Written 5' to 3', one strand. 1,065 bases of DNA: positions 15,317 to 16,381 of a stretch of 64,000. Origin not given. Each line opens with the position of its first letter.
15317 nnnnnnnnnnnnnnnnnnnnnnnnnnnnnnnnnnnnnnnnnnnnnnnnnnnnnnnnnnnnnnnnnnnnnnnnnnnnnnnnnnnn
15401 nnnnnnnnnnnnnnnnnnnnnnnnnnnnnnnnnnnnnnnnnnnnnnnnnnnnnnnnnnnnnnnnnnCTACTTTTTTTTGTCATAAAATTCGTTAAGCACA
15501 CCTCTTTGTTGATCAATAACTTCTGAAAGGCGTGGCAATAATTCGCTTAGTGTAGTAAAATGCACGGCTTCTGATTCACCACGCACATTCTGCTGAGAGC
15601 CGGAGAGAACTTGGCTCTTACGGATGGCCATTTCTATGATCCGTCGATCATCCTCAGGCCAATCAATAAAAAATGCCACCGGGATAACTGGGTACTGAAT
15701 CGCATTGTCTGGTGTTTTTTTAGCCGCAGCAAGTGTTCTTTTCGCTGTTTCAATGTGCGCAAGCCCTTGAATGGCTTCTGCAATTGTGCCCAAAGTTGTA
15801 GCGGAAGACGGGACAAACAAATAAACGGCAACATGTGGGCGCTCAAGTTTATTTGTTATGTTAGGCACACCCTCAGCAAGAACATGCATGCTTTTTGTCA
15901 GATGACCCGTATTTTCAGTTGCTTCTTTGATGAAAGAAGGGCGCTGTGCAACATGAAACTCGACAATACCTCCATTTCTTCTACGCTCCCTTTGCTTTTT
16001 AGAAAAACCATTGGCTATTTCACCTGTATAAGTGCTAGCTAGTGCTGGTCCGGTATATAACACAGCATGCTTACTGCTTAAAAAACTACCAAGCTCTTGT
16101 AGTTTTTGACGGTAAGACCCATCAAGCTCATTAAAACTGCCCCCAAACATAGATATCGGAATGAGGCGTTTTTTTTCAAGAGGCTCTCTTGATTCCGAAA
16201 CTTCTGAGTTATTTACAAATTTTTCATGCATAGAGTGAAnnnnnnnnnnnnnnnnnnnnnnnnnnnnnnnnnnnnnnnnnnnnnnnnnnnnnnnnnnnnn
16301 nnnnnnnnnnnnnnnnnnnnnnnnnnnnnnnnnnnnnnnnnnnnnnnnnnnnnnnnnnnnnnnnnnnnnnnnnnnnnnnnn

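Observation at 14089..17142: prs - LOG nucleosidase - NAMPT/NAPRT phosphoribosyltransferase operon: ribose-phosphate recycling into NAD salvage (NARP1-like logic?)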

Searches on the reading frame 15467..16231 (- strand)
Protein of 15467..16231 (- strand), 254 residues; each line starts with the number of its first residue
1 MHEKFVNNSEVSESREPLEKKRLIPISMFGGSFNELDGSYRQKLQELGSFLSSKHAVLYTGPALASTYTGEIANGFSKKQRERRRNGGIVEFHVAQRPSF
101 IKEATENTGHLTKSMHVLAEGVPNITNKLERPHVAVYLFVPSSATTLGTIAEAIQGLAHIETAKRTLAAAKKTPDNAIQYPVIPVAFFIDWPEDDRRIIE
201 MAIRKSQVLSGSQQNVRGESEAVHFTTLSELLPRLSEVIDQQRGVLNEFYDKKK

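Call 3: search_protein_families(library=pfam, proteins=[window:15467-16231:-], max_evalue=1)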
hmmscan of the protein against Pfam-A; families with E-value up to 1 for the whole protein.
window:15467-16231:- (254 aa): 1 family
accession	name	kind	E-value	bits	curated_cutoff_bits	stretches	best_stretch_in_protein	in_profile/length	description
PF08012.16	DUF1702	-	0.0059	16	25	1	45-120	206-278/319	Protein of unknown function (DUF1702)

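Call 4: search_protein_families(library=ncbifam, proteins=[window:15467-16231:-], max_evalue=1)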
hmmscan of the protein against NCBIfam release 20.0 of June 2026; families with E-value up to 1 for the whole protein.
window:15467-16231:- (254 aa): 1 family
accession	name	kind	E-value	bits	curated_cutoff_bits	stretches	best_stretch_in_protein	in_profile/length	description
NF011902.0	PRK15375.1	equivalog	0.11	10.8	1118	1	102-196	260-354/543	SPI-1 type III secretion system effector GTPase-activating protein SptP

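Call 8: find_homologous_proteins(query=window:15467-16231:-, max_evalue=0.001)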
Query window:15467-16231:- (254 aa): 1 proteins with E <= 0.001 among 990 candidates.
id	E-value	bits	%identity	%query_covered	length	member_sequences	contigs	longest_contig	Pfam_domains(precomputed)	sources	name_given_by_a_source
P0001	4.6e-162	555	100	100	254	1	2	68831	-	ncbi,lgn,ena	-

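Call 9: search_solved_structures(query=window:15467-16231:-, max_evalue=10)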
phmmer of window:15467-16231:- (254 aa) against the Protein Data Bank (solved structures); distinct sequences matched with E-value up to 10: 6.
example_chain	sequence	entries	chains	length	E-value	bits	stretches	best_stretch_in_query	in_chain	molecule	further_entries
1g4u_S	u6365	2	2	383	0.077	15.7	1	103-200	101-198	PROTEIN TYROSINE PHOSPHATASE SPTP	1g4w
6j1h_A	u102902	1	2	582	0.082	15.6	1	8-57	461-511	Hydrogenase regulation HoxX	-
6j1g_A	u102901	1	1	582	0.18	14.5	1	8-57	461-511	Hydrogenase regulation HoxX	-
6j1f_B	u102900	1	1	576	0.18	14.5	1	8-57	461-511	Hydrogenase regulation HoxX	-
6j1i_A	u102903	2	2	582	0.18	14.5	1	8-57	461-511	Hydrogenase regulation HoxX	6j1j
6j0p_A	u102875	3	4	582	0.18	14.5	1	8-57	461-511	Hydrogenase regulation HoxX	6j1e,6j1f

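Call 12: find_encoding_contigs(protein=P0001, flank=10000, max_places=6)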
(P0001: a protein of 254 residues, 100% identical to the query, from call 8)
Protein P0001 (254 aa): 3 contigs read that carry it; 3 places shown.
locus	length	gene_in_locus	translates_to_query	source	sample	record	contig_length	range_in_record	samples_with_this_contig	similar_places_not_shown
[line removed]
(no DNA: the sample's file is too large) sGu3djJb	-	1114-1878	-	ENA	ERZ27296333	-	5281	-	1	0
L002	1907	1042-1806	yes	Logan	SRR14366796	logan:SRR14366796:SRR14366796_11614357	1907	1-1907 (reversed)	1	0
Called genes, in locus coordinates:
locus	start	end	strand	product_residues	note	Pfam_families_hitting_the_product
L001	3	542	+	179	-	?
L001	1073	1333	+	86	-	PF11645:PDDEXK_5 (weak)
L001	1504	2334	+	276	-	PF06691:DUF1189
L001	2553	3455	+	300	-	PF13793:Pribosyltran_N, PF00156:Pribosyltran, PF14572:Pribosyl_synth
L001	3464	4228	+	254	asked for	-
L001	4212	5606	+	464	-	PF17767:NAPRTase_N, PF17956:NAPRTase_C (weak)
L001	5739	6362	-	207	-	PF03083:MtN3_slv (weak)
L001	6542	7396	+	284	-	PF00892:EamA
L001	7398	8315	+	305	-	PF01368:DHH (weak)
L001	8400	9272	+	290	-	PF02661:Fic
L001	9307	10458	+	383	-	PF10706:Aminoglyc_resit (weak)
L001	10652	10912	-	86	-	-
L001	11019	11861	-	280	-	-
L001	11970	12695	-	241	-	PF11617:Cu-binding_MopE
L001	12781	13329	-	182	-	PF09465:LBR_tudor (faint), PF18115:Tudor_3 (faint), PF23835:DUF7205 (faint)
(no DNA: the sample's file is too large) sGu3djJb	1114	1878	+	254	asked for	-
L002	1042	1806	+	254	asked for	-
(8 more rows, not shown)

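Call 20: search_protein_representatives(protein=window:15467-16231:-)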
Query: 254 residues. Proteins with E-value up to 0.001 (for the whole library): 6; up to 1e-10: 5; up to 1e-30: 1. The best 6 are listed.
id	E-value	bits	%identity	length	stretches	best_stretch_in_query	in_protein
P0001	1.5e-162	554.8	100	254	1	1-254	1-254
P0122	6.9e-30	120.6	33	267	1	8-238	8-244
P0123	2.4e-25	105.7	28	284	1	13-249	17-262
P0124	6.6e-23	97.8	29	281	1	24-249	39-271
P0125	2.7e-20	89.2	33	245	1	9-247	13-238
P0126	3.2e-04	36.6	48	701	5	84-104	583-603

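Call 21: predict_structure(protein=window:15467-16231:-)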
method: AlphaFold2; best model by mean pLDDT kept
length: 254 residues; sequences in the alignment: 1
mean_pLDDT: 33.0   pTM: 0.30
mean pLDDT of the five models: 33.0, 29.8, 29.0, 27.8, 27.4
residues with pLDDT >= 90: 0; 70-90: 0; 50-70: 6; < 50: 248
segments of 3 or more residues with pLDDT < 50: 1-232, 234-236, 245-247, 249-254
pLDDT, mean of each block of 10 residues (from residue 1): 28 29 26 38 44 33 27 34 32 24 31 23 26 28 29 32 34 33 34 32 35 33 40 49 48 41
secondary structure, 60 per line:
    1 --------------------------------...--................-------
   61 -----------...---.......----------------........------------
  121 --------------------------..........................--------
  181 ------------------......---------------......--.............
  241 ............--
elements in order: H38-53 H78-84 H101-108 H147-172 E199-204 E220-225 H228-252

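Call 23: search_solved_structures(query=A1, max_evalue=10, show_alignments=2)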
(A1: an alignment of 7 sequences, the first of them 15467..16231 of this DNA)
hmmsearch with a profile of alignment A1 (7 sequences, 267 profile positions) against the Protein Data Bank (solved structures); distinct sequences matched with E-value up to 10: 20.
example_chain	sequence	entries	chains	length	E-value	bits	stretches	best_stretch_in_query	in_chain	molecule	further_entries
2h1f_A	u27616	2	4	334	0.02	17.3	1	119-146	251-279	Lipopolysaccharide heptosyltransferase-1 | Lipopolysaccharide heptosyltransferase 1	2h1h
2gt1_A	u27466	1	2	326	0.02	17.2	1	119-146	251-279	Lipopolysaccharide heptosyltransferase-1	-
6dfe_A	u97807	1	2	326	0.02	17.2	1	119-146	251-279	ADP-heptose--LPS heptosyltransferase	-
5lnk_d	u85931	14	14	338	0.37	13.1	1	194-249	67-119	Mitochondrial complex I, 39 kDa subunit | NADH:ubiquinone oxidoreductase subunit A9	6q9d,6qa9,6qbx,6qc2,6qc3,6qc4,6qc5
7zdh_d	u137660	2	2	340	0.38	13.1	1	194-249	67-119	NADH:ubiquinone oxidoreductase subunit A9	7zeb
7v2d_J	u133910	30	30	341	0.39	13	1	194-249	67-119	NADH dehydrogenase [ubiquinone] 1 alpha subcomplex subunit 9, mitochondrial | NADH dehydrogenase ubiquinone 1 alpha subcomplex subunit 9, mitochondrial | NADH:u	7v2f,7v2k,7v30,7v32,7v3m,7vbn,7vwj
7w2k_J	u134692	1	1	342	0.39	13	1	194-249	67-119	NADH:ubiquinone oxidoreductase subunit A9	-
7v2c_J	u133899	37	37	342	0.39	13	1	194-249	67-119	NADH dehydrogenase [ubiquinone] 1 alpha subcomplex subunit 9, mitochondrial | NADH dehydrogenase ubiquinone 1 alpha subcomplex subunit 9, mitochondrial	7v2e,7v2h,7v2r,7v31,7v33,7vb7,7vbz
6zk9_d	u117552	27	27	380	0.44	12.9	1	194-249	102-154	NADH:ubiquinone oxidoreductase subunit A9 | NADH dehydrogenase [ubiquinone] 1 alpha subcomplex subunit 9, mitochondrial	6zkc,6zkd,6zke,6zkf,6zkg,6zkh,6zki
9buh_L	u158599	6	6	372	0.44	12.8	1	194-249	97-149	NADH dehydrogenase [ubiquinone] 1 alpha subcomplex subunit 9, mitochondrial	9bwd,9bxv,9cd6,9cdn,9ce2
7vxu_J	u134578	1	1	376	0.44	12.8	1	194-249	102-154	NADH dehydrogenase ubiquinone 1 alpha subcomplex subunit 9, mitochondrial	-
5gpn_p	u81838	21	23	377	0.45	12.8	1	194-249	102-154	NADH dehydrogenase [ubiquinone] 1 alpha subcomplex subunit 9 | NADH dehydrogenase [ubiquinone] 1 alpha subcomplex subunit 9, mitochondrial | NADH:ubiquinone oxi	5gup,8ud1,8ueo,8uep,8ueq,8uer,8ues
9w2u_P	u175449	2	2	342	0.45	12.8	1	194-249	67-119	NADH dehydrogenase [ubiquinone] 1 alpha subcomplex subunit 9, mitochondrial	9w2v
7dgq_R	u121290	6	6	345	0.46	12.8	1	194-249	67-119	NADH dehydrogenase [ubiquinone] 1 alpha subcomplex subunit 9, mitochondrial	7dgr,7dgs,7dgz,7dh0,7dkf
7qsd_P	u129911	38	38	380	0.52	12.6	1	194-249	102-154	NADH dehydrogenase [ubiquinone] 1 alpha subcomplex subunit 9, mitochondrial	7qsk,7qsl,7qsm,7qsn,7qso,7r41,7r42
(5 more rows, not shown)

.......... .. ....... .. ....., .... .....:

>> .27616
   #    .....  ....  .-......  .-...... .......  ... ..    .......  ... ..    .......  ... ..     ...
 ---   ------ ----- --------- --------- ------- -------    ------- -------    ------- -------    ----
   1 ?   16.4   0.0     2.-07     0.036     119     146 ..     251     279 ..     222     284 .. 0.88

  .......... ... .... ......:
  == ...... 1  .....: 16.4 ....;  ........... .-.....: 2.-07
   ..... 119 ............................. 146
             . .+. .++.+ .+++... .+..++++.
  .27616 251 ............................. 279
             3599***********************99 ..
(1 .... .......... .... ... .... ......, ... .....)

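Call 25: search_protein_families(library=pfam, proteins=[P0122, P0123, P0124, P0125], max_evalue=1)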
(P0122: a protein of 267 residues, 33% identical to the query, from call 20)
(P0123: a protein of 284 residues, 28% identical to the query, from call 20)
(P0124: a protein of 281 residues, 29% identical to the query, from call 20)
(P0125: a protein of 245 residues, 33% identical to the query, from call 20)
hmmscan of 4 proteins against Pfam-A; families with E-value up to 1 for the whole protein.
P0122 (267 aa): 1 family
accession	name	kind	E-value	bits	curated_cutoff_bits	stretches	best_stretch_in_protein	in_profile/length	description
PF18306.6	LDcluster4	-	0.077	13.1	26.3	0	27-63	3-38/151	SLOG cluster4 family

P0123 (284 aa): 1 family
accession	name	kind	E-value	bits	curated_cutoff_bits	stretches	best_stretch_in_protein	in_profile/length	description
PF09884.15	DUF2111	-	0.2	12.2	27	0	55-90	14-49/83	Uncharacterized protein conserved in archaea (DUF2111)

P0124 (281 aa): 2 families
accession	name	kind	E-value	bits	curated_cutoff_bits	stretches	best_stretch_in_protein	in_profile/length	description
PF18306.6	LDcluster4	-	0.054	13.6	26.3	1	39-76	2-38/151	SLOG cluster4 family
PF09884.15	DUF2111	-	0.12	12.9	27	1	67-100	16-49/83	Uncharacterized protein conserved in archaea (DUF2111)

P0125 (245 aa): 1 family
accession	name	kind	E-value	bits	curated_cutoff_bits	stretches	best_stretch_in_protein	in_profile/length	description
PF03029.23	ATP_bind_1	-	0.014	15.6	27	1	201-233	89-121/240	Conserved hypothetical ATP binding protein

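Call 44: find_homologous_proteins(query=A3, max_evalue=0.001)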
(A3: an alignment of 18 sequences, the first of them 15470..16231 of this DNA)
Query A3 (18 sequences) (254 aa, profile of the alignment): 6 proteins with E <= 0.001 among 8000 candidates.
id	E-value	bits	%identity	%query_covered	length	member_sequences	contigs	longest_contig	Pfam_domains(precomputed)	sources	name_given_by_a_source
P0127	1.4e-66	243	-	-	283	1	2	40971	PF18306.7,PF03641.20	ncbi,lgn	-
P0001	8.0e-55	204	100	100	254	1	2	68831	-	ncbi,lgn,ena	-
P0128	1.6e-37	148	43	6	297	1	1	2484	PF18306.7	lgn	-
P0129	9.7e-14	70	-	-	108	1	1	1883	PF18306.7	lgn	-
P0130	1.2e-4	40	26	13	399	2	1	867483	PF18306.7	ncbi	-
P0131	6.2e-4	37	-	-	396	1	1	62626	PF18306.7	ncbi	ncbi:LOG family protein [Nocardioides korecus]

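Call 45: search_protein_families(library=pfam, alignment_id=A3, max_evalue=0.01)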
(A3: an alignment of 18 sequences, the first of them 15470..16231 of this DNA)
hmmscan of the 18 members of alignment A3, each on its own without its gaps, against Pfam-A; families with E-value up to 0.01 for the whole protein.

A. member 1, window:15470-16231:- (254 aa): 1 family
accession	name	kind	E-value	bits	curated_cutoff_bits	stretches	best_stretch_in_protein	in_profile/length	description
PF08012.16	DUF1702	-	0.0059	16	25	0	45-120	206-278/319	Protein of unknown function (DUF1702)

B. families by the number of members that match (of 18 scanned): 3 families
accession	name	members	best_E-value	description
PF18306.6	LDcluster4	12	5.7e-21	SLOG cluster4 family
PF03641.19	Lysine_decarbox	8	8.8e-09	Possible lysine decarboxylase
PF08012.16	DUF1702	1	0.0059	Protein of unknown function (DUF1702)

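Call 56: predict_structure(alignment_id=A5)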
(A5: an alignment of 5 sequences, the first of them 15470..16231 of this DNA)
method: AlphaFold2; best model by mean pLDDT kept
length: 254 residues; sequences in the alignment: 5
mean_pLDDT: 79.7   pTM: 0.83
mean pLDDT of the five models: 79.7, 78.5, 78.3, 78.2, 75.9
residues with pLDDT >= 90: 69; 70-90: 137; 50-70: 30; < 50: 18
segments of 3 or more residues with pLDDT < 50: 1-14, 214-216
pLDDT, mean of each block of 10 residues (from residue 1): 32 49 87 77 94 92 85 90 79 83 69 77 80 90 69 89 87 77 92 88 82 53 88 93 90 76
secondary structure, 60 per line:
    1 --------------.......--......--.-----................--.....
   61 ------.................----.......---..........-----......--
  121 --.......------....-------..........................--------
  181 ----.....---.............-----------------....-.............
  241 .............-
elements in order: H15-21 E24-29 H38-53 E56-60 H68-83 E88-94 H98-107 E113-118 H123-129 E136-139 H147-172 E185-189 H193-205 E223-226 H228-253

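Call 59: fold_search(model_id=the predicted structure, library=pdb)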
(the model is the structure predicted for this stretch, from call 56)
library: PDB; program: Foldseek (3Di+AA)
matches with E <= 10: 1199; with E <= 0.001: 36
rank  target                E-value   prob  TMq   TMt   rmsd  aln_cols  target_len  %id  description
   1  1weh_A                8.4e-06  1.00  0.46  0.64   5.6       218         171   14  Crystal structure of the conserved hypothetical protein TT1887 from Thermus thermophilus HB8 (released 2004-11-25)
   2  2iz5_B                3.3e-05  1.00  0.50  0.75   4.1       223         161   12  FUNCTION AND STRUCTURE OF THE MOLYBDENUM COFACTOR CARRIER PROTEIN MCP FROM CHLAMYDOMONAS REINHARDTII (released 2006-07-26)
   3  1ydh_A                3.3e-05  1.00  0.48  0.64   6.2       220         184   13  X-ray structure of a lysine decarboxylase-like protein from arabidopsis thaliana gene at5g11950 (released 2005-01-11)
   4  1t35_E                4.1e-05  1.00  0.50  0.65   5.6       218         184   13  CRYSTAL STRUCTURE OF A HYPOTHETICAL PROTEIN YVDD- A PUTATIVE LYSINE DECARBOXYLASE (released 2004-05-04)
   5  9hs2_D                5.2e-05  1.00  0.52  0.33   5.8       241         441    9  Crystal structure of the Escherichia coli nucleosidase PpnN (ppGpp form) (released 2025-11-12)
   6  1ydh_B                5.9e-05  1.00  0.52  0.68   5.2       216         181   14  X-ray structure of a lysine decarboxylase-like protein from arabidopsis thaliana gene at5g11950 (released 2005-01-11)
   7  1t35_A                1.1e-04  1.00  0.49  0.65   5.5       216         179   13  CRYSTAL STRUCTURE OF A HYPOTHETICAL PROTEIN YVDD- A PUTATIVE LYSINE DECARBOXYLASE (released 2004-05-04)
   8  9hs3_D                1.2e-04  1.00  0.53  0.32   5.9       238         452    8  Crystal structure of the Escherichia coli nucleosidase PpnN (E264A, pppGpp form) (released 2025-11-12)
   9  2iz7_A                1.5e-04  1.00  0.46  0.68   6.1       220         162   10  structure of Moco Carrier Protein from Chlamydomonas reinhardtii (released 2006-07-27)
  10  2a33_B                1.5e-04  1.00  0.46  0.64   5.8       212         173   15  X-Ray Structure of a Lysine Decarboxylase-Like Protein from Arabidopsis Thaliana Gene AT2G37210 (released 2005-07-19)
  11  9pb6_A                2.6e-04  0.98  0.32  0.11  14.2       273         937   14  Avian TRPM8 (Parus major) menthol bound structure resolved in cell vesicles using cryo-EM (released 2026-04-08)
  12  3gh1_A                2.7e-04  1.00  0.49  0.30   6.2       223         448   12  Crystal structure of predicted nucleotide-binding protein from Vibrio cholerae (released 2009-03-10)
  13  5zbk                  3.1e-04  1.00  0.49  0.64   5.3       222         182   13  Crystal structure of type-I LOG from Pseudomonas aeruginosa PAO1 in complex with AMP (released 2018-06-27)
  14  2iz5_A                3.9e-04  1.00  0.49  0.74   4.9       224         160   12  FUNCTION AND STRUCTURE OF THE MOLYBDENUM COFACTOR CARRIER PROTEIN MCP FROM CHLAMYDOMONAS REINHARDTII (released 2006-07-26)
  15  5wq3_A                3.9e-04  1.00  0.52  0.63   5.8       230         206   13  Crystal structure of type-II LOG from Corynebacterium glutamicum (released 2017-04-12)
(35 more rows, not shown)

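Call 66: search_protein_families(library=padloc, proteins=[window:15470-16231:-], max_evalue=0.01)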
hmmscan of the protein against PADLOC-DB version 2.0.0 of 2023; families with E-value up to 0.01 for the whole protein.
window:15470-16231:- (254 aa): 0 families

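Call 79: find_related_loci(query=A6, collection=metagenome_contigs, flank=5000)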
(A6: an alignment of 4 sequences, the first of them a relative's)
Query A6 (267 aa) in metagenome_contigs; peptide patterns used: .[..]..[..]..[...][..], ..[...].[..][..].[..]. (x = any residue, [..] = any of these).
300 stretches matched a pattern, but none encodes a relative of the query by tblastn (E <= 1e-3).

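Call 93: find_encoding_contigs(protein=P0122, flank=5000, max_places=3)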
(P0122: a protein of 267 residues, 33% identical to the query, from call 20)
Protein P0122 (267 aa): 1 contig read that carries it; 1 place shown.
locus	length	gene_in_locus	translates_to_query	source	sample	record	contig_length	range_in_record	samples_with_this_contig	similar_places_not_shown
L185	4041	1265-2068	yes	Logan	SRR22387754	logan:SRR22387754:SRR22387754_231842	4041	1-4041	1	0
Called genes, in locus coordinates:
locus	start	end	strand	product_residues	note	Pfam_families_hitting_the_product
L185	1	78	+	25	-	?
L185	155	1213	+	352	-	PF02661:Fic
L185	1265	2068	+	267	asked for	-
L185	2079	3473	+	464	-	PF17767:NAPRTase_N, PF17956:NAPRTase_C (weak)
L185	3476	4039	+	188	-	?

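Call 94: find_encoding_contigs(protein=P0125, flank=5000, max_places=3)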
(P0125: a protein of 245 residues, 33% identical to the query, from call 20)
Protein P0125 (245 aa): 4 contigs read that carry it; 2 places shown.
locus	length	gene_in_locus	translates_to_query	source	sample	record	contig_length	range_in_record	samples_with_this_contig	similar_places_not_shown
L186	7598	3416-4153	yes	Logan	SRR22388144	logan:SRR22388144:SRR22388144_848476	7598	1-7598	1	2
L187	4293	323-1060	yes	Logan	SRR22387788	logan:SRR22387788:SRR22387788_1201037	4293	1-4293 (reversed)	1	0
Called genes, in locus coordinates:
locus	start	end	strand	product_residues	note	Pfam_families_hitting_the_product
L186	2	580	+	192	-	?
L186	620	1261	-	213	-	PF00574:CLP_protease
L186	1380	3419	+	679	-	-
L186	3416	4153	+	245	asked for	-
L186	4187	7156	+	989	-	-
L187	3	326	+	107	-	?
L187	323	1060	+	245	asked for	-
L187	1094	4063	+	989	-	-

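Call 95: find_encoding_contigs(protein=P0123, flank=5000, max_places=3)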
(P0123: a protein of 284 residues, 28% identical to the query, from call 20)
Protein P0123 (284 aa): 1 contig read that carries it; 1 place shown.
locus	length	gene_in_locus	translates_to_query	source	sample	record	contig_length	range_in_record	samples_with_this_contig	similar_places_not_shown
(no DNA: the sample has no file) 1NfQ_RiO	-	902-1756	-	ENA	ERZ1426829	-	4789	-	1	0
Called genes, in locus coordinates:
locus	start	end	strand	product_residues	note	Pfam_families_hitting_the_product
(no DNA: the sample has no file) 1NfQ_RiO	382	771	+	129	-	PF08327:AHSA1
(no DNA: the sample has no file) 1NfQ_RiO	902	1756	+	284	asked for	-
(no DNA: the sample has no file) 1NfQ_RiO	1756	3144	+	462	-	PF17767:NAPRTase_N, PF17956:NAPRTase_C (faint)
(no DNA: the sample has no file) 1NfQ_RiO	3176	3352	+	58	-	-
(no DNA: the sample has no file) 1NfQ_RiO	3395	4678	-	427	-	PF03952:Enolase_N, PF07476:MAAL_C (faint), PF00113:Enolase_C, PF13378:MR_MLE_C (weak)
